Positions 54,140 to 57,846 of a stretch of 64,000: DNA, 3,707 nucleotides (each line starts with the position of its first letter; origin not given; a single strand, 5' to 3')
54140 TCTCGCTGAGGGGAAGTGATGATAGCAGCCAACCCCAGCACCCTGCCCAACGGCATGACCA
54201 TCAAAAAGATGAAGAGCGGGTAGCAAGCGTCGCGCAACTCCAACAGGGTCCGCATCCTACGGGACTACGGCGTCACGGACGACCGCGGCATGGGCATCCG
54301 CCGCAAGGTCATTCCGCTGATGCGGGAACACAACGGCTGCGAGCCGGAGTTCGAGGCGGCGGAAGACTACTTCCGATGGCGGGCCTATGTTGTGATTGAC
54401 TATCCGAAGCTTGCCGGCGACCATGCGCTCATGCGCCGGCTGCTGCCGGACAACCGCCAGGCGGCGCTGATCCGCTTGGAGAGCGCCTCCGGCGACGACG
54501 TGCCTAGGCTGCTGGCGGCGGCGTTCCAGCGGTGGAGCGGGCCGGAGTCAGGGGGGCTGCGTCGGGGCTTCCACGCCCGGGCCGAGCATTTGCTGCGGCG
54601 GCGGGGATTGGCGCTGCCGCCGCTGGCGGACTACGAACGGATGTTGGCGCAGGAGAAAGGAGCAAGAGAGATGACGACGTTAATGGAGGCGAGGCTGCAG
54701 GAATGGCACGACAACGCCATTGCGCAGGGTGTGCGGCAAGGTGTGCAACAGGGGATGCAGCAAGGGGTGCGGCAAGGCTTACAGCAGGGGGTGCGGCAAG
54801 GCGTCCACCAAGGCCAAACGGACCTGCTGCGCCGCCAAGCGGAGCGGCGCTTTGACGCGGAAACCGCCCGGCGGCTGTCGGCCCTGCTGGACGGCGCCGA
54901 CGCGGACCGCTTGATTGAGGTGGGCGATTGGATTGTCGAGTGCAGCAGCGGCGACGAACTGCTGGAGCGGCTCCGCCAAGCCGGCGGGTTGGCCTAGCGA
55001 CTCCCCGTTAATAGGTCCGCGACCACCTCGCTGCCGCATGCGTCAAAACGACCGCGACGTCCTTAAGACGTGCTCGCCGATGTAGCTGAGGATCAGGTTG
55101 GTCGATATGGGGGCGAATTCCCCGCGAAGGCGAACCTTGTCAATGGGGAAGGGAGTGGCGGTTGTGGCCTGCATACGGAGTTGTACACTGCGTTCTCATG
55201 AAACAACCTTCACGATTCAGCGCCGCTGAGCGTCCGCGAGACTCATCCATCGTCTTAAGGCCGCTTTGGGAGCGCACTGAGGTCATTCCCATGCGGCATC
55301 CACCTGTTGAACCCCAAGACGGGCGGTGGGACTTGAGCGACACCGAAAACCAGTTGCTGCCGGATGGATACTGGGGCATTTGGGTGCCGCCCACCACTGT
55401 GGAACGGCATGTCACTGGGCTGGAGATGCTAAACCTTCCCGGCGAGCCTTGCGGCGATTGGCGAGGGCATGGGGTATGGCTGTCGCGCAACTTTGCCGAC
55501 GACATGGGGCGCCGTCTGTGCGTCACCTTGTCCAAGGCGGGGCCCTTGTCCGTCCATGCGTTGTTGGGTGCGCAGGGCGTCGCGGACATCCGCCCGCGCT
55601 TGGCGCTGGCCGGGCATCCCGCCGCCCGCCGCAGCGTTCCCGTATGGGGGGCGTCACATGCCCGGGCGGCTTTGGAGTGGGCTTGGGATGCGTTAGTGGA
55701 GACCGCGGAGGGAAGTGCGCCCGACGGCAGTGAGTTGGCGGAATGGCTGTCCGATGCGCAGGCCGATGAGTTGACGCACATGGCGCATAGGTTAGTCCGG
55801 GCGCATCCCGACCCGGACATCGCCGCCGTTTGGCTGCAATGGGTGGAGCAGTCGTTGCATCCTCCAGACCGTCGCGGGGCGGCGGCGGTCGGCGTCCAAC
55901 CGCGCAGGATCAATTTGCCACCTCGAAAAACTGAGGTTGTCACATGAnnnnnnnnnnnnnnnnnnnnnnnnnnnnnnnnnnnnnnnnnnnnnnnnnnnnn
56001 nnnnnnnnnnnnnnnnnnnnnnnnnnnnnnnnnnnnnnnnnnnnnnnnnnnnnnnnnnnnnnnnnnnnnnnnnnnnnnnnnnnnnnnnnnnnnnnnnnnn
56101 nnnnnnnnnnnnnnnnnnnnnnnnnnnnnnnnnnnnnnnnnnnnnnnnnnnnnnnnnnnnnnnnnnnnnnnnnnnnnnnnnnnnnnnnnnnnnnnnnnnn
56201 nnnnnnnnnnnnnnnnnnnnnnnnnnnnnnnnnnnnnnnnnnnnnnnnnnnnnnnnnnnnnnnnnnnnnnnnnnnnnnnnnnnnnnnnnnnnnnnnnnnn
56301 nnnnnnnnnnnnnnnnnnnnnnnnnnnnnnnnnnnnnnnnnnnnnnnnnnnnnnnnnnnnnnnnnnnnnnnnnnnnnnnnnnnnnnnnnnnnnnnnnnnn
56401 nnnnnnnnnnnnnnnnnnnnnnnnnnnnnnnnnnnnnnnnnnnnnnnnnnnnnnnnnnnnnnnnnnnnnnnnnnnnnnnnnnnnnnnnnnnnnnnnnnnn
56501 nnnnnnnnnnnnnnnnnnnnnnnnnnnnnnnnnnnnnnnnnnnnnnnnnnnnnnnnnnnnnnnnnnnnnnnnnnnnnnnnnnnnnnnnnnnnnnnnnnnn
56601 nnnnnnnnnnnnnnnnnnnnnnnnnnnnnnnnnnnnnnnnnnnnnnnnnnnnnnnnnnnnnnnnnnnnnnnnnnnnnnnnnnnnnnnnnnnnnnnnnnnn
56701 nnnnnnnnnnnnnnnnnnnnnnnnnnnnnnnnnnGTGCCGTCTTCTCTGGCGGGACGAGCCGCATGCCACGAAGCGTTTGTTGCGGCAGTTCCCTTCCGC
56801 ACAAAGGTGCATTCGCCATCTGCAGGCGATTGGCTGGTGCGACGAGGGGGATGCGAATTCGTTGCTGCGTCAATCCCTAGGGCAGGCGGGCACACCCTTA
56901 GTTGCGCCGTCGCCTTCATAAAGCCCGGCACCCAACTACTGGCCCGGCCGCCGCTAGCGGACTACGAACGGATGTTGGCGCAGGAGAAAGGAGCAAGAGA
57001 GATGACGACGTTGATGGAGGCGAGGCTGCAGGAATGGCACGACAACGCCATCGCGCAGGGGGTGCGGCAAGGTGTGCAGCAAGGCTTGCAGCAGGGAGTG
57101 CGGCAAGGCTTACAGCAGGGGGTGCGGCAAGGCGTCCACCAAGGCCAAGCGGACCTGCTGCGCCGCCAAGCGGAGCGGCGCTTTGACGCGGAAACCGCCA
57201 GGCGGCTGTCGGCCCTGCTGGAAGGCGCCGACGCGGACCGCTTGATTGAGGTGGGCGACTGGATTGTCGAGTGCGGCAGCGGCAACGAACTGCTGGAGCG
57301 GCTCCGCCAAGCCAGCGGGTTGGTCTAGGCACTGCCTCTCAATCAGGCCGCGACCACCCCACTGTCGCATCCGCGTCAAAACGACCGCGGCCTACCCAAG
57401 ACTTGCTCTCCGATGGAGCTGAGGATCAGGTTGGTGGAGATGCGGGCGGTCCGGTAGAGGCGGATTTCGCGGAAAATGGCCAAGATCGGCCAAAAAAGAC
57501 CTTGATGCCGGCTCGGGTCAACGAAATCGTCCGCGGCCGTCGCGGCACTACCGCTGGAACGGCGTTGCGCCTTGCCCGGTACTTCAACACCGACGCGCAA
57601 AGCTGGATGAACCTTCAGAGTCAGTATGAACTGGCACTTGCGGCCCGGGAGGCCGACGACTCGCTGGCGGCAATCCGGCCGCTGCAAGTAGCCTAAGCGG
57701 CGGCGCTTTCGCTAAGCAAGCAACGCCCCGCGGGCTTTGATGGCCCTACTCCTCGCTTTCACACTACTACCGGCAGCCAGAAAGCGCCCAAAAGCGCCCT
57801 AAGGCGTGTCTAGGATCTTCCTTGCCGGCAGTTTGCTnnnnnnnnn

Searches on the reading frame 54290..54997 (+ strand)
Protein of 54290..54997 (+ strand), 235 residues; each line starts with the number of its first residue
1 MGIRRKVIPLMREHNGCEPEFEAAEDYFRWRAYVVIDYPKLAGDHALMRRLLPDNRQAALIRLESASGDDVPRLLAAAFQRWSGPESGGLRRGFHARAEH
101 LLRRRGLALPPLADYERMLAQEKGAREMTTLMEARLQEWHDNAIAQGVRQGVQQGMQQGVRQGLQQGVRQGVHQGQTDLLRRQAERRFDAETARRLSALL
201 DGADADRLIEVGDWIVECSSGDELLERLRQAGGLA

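Call 69: search_protein_families(library=pfam, proteins=[window:54290-54997:+], max_evalue=0.001)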
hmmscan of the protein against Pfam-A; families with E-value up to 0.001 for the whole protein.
window:54290-54997:+ (235 aa): 0 families

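Call 70: search_protein_families(library=padloc, proteins=[window:54290-54997:+], max_evalue=0.001)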
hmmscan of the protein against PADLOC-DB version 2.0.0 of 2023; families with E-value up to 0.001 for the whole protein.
window:54290-54997:+ (235 aa): 1 family
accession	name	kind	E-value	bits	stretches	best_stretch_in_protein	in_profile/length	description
PDLC01084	C3a178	-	4.5e-05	21.9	1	126-182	27-82/90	putative invertase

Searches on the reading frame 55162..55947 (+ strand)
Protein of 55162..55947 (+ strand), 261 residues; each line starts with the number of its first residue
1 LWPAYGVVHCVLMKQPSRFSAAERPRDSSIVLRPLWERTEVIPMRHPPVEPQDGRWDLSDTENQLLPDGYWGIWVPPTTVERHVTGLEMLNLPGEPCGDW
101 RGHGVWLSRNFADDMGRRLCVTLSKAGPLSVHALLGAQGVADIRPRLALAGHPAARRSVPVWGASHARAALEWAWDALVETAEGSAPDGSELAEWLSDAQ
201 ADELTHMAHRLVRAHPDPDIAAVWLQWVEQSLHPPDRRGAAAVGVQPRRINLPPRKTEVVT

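Call 69: search_protein_families(library=pfam, proteins=[window:55162-55947:+], max_evalue=0.001)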
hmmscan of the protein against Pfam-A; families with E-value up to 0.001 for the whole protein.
window:55162-55947:+ (261 aa): 0 families

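Call 70: search_protein_families(library=padloc, proteins=[window:55162-55947:+], max_evalue=0.001)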
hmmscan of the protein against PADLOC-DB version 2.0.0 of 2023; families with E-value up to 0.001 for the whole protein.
window:55162-55947:+ (261 aa): 1 family
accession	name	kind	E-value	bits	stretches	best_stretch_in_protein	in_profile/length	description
PDLC02280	AbiEi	-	7.5e-13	47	1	75-204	4-124/153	AbiEi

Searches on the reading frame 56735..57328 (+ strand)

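Call 56: search_protein_families(library=pfam, proteins=[window:56735-57328:+], max_evalue=0.01)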
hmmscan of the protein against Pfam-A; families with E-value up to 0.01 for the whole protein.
window:56735-57328:+ (197 aa): 0 families

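Call 70: search_protein_families(library=padloc, proteins=[window:56735-57328:+], max_evalue=0.001)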
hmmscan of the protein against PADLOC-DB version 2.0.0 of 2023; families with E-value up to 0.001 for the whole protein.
window:56735-57328:+ (197 aa): 1 family
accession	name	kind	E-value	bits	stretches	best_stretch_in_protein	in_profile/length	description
PDLC01084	C3a178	-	2.3e-05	22.8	1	88-144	27-82/90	putative invertase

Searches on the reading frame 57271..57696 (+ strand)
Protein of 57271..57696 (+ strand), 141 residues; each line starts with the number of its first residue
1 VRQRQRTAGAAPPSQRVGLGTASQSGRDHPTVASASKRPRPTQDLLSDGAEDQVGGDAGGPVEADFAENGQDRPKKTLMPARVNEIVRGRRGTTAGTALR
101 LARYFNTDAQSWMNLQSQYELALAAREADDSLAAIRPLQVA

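Call 56: search_protein_families(library=pfam, proteins=[window:57271-57696:+], max_evalue=0.01)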
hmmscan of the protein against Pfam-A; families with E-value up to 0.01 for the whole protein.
window:57271-57696:+ (141 aa): 0 families

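Call 99: search_protein_families(library=pfam, proteins=[window:57271-57696:+], max_evalue=1)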
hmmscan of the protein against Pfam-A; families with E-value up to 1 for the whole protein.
window:57271-57696:+ (141 aa): 1 family
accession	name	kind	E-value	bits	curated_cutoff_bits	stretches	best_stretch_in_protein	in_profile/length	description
PF01381.28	HTH_3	-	0.012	16.1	23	1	80-109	23-52/55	Helix-turn-helix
